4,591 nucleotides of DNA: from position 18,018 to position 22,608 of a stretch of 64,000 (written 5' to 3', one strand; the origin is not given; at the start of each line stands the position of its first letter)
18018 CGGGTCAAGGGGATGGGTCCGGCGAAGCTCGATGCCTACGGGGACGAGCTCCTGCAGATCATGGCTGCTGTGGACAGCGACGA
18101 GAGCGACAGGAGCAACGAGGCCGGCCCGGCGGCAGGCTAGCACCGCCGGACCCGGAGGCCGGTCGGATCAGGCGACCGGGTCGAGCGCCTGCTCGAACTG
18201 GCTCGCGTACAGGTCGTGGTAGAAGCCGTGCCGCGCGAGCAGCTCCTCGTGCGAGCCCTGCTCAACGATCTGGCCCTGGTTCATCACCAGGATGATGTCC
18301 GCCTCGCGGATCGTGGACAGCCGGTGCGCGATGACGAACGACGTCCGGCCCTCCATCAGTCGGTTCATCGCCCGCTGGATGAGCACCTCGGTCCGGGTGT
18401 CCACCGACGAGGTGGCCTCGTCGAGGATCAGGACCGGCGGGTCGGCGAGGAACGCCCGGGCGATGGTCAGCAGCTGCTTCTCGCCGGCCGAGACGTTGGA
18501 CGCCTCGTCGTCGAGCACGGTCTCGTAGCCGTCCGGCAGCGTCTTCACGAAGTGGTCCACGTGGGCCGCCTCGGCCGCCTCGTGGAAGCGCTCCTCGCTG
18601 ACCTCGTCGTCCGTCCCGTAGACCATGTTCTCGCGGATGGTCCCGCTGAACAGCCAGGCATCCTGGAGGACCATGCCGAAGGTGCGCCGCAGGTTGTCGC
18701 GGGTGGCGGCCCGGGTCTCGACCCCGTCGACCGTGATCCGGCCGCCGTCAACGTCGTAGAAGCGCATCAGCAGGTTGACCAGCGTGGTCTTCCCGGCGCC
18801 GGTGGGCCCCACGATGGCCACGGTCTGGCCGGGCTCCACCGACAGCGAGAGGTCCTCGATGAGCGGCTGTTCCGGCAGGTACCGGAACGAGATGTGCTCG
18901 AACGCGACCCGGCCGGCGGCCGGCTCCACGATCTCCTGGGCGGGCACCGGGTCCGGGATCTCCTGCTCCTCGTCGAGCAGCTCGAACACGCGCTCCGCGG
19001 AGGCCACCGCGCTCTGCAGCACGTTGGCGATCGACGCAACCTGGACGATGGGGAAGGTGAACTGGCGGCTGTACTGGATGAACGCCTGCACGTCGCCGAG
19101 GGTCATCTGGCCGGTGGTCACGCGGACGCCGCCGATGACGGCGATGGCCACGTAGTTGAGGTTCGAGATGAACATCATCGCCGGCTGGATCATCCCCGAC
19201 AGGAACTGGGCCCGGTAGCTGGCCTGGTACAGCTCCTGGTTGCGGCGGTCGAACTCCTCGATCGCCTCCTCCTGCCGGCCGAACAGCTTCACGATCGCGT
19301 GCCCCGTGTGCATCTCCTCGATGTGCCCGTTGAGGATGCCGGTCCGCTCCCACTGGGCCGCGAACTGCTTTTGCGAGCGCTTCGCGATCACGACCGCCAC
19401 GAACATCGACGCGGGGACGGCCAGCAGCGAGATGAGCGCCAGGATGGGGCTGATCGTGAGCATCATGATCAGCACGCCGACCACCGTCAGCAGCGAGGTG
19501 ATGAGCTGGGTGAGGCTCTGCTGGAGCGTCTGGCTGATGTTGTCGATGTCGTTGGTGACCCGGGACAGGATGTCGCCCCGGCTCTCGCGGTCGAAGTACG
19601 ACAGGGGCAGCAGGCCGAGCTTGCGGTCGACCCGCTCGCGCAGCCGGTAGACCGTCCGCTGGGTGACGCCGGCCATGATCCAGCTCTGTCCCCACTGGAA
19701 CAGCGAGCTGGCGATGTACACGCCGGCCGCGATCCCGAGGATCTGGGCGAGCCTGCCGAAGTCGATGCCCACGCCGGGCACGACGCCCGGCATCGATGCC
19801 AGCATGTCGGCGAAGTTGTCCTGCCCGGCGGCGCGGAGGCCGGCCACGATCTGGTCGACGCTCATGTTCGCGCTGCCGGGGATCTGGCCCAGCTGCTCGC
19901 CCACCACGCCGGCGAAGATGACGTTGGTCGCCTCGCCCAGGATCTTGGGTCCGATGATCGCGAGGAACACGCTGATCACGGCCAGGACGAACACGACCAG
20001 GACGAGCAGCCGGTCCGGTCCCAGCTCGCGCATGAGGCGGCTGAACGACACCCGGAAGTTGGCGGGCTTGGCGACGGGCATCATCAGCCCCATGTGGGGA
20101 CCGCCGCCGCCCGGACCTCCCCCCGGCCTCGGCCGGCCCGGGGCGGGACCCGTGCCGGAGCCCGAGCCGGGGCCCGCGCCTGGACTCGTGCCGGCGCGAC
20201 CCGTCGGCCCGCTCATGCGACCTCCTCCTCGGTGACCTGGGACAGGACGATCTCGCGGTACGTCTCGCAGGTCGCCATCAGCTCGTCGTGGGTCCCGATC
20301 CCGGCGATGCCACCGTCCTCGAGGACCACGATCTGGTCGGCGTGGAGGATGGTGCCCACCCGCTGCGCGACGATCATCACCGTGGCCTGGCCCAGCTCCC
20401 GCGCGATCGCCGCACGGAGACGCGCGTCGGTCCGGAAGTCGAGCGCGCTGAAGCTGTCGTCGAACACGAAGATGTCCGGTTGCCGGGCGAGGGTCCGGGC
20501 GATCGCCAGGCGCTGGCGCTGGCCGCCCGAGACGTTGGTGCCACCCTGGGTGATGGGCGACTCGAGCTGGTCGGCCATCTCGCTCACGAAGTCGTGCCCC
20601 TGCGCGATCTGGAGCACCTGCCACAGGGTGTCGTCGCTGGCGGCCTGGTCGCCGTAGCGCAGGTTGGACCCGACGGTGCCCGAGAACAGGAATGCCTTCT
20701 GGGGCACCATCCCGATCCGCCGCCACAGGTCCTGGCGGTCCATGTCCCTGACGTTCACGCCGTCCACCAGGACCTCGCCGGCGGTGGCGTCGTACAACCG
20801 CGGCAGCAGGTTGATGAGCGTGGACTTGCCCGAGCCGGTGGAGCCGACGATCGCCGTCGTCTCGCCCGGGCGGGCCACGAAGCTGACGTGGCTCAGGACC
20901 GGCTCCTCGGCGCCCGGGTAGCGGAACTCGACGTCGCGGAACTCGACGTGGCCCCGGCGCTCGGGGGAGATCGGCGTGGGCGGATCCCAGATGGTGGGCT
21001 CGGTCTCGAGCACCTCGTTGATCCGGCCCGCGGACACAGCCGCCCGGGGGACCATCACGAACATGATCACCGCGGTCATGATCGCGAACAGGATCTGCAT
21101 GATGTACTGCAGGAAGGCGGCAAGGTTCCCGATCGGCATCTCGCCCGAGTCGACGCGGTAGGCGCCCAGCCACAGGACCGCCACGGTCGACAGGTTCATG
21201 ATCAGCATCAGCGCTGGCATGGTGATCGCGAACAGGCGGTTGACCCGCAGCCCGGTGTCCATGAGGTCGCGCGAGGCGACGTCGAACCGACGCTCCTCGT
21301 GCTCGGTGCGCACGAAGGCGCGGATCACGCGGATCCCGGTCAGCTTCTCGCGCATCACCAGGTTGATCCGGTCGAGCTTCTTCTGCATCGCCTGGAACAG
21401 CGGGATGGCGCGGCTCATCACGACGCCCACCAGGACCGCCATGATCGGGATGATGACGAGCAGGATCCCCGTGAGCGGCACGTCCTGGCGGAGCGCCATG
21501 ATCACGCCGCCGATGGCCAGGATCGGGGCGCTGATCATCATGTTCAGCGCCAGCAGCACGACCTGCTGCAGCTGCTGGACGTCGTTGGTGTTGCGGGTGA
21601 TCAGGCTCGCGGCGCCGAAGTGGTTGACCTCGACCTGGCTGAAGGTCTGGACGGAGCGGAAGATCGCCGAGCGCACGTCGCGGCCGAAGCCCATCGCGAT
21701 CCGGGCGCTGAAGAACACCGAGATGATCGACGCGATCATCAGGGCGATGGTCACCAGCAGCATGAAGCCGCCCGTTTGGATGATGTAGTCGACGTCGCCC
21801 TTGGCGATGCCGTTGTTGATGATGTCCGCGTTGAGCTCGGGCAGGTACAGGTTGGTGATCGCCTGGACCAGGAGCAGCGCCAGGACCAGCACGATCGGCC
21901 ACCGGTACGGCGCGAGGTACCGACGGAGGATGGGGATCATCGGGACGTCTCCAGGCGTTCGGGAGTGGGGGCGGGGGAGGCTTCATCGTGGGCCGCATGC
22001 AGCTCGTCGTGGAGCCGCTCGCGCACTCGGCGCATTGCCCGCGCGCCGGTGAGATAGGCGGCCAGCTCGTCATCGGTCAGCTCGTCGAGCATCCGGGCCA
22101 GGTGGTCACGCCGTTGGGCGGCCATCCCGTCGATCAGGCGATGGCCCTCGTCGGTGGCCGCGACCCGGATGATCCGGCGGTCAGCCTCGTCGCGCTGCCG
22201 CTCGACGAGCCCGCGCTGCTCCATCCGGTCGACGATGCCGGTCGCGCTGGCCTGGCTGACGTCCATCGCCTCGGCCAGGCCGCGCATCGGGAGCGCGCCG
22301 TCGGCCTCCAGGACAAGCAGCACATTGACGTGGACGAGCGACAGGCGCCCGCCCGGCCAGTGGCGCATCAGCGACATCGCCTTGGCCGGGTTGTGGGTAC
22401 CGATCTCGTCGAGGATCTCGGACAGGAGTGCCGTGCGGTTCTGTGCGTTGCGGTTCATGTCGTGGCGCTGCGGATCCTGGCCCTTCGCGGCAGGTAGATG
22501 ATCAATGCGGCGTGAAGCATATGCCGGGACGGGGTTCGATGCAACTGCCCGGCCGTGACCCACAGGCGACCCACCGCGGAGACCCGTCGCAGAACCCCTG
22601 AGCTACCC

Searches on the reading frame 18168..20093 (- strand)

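Call 26: search_protein_families(library=pfam, proteins=[window:18168-20093:-], max_evalue=0.0001)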
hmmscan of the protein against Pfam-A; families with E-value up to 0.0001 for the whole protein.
window:18168-20093:- (641 aa): 4 families
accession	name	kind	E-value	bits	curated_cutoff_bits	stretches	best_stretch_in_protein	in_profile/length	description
PF00664.28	ABC_membrane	-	4.9e-57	194.1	28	1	32-348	2-273/274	ABC transporter transmembrane region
PF00005.33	ABC_tran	-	1.6e-31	110.1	25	1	413-562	2-137/137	ABC transporter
PF13401.12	AAA_22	-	2.5e-05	25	27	0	424-560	7-93/130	AAA domain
PF13191.12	AAA_16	-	3.4e-05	24.8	32.6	0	423-576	25-156/167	AAA ATPase domain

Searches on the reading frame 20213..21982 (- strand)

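Call 23: search_protein_families(library=pfam, proteins=[window:20213-21982:-], max_evalue=0.0001)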
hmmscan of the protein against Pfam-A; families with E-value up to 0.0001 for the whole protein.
window:20213-21982:- (589 aa): 3 families
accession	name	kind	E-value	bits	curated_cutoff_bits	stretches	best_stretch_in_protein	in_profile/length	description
PF00664.28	ABC_membrane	-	1e-43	150.4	28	1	31-300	2-273/274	ABC transporter transmembrane region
PF00005.33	ABC_tran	-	1.2e-28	100.9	25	1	363-511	1-136/137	ABC transporter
PF02463.25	SMC_N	-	1.7e-06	28.1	40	0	400-552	107-209/220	RecF/RecN/SMC N terminal domain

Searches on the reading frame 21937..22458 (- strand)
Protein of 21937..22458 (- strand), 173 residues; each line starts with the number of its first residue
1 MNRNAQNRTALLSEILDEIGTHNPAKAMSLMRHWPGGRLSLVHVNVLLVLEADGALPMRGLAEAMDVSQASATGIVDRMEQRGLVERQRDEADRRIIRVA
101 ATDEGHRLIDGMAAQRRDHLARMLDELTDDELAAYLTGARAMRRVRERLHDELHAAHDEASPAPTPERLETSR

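Call 23: search_protein_families(library=pfam, proteins=[window:21937-22458:-], max_evalue=0.0001)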
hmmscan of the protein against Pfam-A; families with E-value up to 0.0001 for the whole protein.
window:21937-22458:- (173 aa): 5 families
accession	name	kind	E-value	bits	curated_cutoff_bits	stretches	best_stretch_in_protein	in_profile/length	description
PF01047.28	MarR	-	1.2e-15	57.5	24.6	1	39-97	1-59/59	MarR family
PF12802.13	MarR_2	-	1.1e-13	51.5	27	1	39-96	3-61/61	MarR family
PF13463.12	HTH_27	-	5e-06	27.1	22.2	1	43-105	5-68/68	Winged helix DNA-binding domain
PF13412.12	HTH_24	-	1.8e-05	24.7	21.9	0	45-86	7-48/48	Winged helix-turn-helix DNA-binding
PF01325.25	Fe_dep_repress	-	3.9e-05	24.2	26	0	60-90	27-57/60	Iron dependent repressor, N-terminal DNA binding domain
